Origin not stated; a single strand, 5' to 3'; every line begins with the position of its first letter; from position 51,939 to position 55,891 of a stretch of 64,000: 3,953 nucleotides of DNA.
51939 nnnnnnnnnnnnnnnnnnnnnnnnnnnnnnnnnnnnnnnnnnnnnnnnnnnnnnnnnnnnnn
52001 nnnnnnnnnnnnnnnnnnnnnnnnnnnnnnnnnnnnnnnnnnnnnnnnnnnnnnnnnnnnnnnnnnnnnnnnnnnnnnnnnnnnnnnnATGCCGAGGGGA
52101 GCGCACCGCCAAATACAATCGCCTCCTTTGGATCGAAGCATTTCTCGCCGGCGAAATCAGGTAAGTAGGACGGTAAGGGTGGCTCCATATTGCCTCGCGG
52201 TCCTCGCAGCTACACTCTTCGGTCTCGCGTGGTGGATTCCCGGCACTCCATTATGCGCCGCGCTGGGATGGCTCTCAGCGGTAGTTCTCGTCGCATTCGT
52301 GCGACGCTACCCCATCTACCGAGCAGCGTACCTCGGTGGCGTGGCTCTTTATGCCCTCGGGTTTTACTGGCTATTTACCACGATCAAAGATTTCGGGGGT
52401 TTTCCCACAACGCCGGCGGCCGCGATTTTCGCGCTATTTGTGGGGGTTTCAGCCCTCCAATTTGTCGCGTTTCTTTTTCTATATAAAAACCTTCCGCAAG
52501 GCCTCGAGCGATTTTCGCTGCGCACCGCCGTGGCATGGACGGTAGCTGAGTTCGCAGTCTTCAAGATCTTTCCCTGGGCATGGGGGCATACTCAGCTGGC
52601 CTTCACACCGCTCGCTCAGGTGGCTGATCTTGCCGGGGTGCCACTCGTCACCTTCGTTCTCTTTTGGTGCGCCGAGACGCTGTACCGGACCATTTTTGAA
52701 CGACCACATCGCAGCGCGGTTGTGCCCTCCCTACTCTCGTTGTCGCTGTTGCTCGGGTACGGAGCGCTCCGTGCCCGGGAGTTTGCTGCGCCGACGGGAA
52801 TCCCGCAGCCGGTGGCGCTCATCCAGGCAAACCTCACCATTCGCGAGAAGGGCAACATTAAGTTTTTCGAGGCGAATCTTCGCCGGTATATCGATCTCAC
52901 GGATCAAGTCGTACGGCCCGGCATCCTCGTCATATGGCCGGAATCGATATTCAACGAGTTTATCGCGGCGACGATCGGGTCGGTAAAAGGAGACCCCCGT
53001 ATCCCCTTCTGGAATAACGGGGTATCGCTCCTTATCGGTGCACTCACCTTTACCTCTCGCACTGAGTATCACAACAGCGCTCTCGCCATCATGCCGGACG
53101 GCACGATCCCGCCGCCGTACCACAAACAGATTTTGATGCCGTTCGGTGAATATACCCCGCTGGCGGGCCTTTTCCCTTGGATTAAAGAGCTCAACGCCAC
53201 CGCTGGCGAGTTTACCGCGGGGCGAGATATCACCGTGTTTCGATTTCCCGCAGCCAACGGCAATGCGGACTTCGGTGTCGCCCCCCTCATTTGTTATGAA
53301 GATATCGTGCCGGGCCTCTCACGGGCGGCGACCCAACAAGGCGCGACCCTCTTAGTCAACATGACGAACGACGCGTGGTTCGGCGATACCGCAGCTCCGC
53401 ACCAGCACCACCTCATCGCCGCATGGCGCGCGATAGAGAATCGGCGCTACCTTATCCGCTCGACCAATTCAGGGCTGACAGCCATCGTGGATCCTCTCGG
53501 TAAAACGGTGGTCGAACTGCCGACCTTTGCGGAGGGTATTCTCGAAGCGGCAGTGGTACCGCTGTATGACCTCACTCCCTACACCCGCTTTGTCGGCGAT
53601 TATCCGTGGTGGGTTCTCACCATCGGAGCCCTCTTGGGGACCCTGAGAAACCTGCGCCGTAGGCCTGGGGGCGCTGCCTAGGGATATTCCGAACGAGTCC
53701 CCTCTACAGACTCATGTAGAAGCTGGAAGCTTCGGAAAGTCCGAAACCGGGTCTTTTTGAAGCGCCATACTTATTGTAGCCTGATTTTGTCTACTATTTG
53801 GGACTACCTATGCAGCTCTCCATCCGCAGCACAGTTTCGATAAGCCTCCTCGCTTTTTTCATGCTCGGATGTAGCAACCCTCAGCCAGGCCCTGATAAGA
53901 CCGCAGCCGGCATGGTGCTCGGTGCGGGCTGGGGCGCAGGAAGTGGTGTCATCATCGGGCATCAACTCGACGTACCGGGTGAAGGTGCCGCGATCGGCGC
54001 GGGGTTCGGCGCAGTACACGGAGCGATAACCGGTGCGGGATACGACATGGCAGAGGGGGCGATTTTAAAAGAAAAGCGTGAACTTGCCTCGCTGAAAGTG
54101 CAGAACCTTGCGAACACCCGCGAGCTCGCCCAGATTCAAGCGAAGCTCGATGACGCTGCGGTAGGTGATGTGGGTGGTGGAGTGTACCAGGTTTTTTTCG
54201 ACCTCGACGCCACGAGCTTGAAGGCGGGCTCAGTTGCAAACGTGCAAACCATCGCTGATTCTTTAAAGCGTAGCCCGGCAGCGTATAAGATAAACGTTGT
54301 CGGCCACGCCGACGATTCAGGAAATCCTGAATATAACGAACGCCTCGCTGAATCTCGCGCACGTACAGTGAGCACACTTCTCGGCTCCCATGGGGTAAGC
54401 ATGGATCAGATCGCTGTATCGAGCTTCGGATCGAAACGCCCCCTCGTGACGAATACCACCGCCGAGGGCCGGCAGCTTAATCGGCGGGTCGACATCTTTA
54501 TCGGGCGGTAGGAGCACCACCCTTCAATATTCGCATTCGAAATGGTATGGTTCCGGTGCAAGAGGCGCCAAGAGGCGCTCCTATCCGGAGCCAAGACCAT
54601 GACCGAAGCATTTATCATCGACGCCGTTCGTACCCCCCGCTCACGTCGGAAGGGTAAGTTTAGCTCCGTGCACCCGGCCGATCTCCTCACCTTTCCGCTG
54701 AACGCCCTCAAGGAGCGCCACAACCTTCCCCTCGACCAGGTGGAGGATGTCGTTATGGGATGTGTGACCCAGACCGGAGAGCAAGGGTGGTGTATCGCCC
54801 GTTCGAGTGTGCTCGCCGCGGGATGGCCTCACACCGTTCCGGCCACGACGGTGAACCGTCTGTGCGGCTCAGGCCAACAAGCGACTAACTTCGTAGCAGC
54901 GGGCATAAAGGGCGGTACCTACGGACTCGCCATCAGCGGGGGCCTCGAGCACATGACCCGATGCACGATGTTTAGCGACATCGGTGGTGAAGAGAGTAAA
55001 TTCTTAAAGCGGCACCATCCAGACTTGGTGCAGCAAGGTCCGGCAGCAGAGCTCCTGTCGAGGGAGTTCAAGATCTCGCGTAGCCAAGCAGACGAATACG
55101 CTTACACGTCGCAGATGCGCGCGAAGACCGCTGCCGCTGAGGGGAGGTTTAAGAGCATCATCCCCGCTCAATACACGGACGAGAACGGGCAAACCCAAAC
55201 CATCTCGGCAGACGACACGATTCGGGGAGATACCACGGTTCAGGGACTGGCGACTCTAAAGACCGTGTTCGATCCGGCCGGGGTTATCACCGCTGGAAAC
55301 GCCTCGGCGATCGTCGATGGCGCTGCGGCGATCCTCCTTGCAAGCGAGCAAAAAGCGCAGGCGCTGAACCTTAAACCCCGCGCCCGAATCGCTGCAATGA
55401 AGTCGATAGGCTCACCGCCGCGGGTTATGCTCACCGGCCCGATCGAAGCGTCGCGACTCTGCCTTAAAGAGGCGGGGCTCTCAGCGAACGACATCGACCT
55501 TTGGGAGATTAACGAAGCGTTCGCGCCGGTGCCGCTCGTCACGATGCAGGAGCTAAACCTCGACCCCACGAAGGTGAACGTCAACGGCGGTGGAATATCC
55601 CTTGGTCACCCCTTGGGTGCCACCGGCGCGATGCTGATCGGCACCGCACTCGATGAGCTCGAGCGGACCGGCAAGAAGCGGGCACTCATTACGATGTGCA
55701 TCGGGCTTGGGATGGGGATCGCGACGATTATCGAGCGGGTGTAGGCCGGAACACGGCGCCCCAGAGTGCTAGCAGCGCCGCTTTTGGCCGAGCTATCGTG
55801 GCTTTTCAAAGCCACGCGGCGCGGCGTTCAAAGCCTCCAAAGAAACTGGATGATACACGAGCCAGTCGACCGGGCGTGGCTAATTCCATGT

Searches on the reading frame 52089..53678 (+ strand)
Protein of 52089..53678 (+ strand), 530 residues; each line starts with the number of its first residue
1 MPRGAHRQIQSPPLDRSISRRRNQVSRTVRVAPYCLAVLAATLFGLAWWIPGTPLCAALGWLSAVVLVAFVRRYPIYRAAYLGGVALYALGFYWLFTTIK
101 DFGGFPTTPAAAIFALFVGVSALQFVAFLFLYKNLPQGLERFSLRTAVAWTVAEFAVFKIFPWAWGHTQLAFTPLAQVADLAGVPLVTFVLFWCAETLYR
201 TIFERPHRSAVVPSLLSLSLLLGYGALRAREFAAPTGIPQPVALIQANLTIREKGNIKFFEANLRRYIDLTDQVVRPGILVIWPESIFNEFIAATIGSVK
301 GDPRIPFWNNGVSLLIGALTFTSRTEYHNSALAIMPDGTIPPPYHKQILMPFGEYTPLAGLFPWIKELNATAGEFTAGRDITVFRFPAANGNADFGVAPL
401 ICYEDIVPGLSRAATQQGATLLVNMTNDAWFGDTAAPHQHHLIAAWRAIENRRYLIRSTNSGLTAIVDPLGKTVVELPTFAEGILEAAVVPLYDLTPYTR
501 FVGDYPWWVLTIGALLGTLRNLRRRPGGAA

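Call 18: search_protein_families(library=pfam, proteins=[window:52089-53678:+], max_evalue=0.001)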
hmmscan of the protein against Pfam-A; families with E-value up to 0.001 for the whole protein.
window:52089-53678:+ (530 aa): 2 families
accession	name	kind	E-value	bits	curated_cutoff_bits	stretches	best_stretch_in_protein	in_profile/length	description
PF00795.27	CN_hydrolase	-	2.8e-24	86.3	23.2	1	309-489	73-246/256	Carbon-nitrogen hydrolase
PF20154.4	LNT_N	-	2e-11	44.7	27.1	1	46-195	3-157/159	Apolipoprotein N-acyltransferase N-terminal domain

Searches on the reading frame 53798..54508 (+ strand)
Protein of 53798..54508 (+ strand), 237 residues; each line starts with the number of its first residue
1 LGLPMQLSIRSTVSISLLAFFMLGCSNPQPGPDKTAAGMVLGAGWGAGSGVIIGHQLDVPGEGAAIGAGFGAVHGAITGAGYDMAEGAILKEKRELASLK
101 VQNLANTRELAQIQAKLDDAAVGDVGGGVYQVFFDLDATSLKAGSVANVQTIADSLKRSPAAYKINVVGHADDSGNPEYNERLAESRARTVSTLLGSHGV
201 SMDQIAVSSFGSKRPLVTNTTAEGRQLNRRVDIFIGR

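Call 27: search_protein_families(library=pfam, proteins=[window:53798-54508:+], max_evalue=0.001)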
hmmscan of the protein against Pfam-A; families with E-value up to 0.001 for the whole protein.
window:53798-54508:+ (237 aa): 2 families
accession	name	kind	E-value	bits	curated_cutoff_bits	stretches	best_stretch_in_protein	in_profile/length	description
PF00691.25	OmpA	-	4.3e-18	65.9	27.2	1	133-229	1-98/98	OmpA family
PF13441.11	Gly-zipper_YMGG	-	0.00023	21.2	28.9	1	35-80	3-44/45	YMGG-like Gly-zipper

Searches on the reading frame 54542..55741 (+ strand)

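Call 27: search_protein_families(library=pfam, proteins=[window:54542-55741:+], max_evalue=0.001)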
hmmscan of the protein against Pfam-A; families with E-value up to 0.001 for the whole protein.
window:54542-55741:+ (400 aa): 3 families
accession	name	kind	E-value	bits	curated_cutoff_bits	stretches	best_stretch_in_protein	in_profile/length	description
PF00108.29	Thiolase_N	-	6.2e-60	203.2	26.4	1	24-270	2-260/260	Thiolase, N-terminal domain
PF02803.24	Thiolase_C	-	1.5e-42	144.5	27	1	277-399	1-123/123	Thiolase, C-terminal domain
PF22691.2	Thiolase_C_1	-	6.7e-08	32.8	28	1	289-340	9-60/144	Thiolase C-terminal domain-like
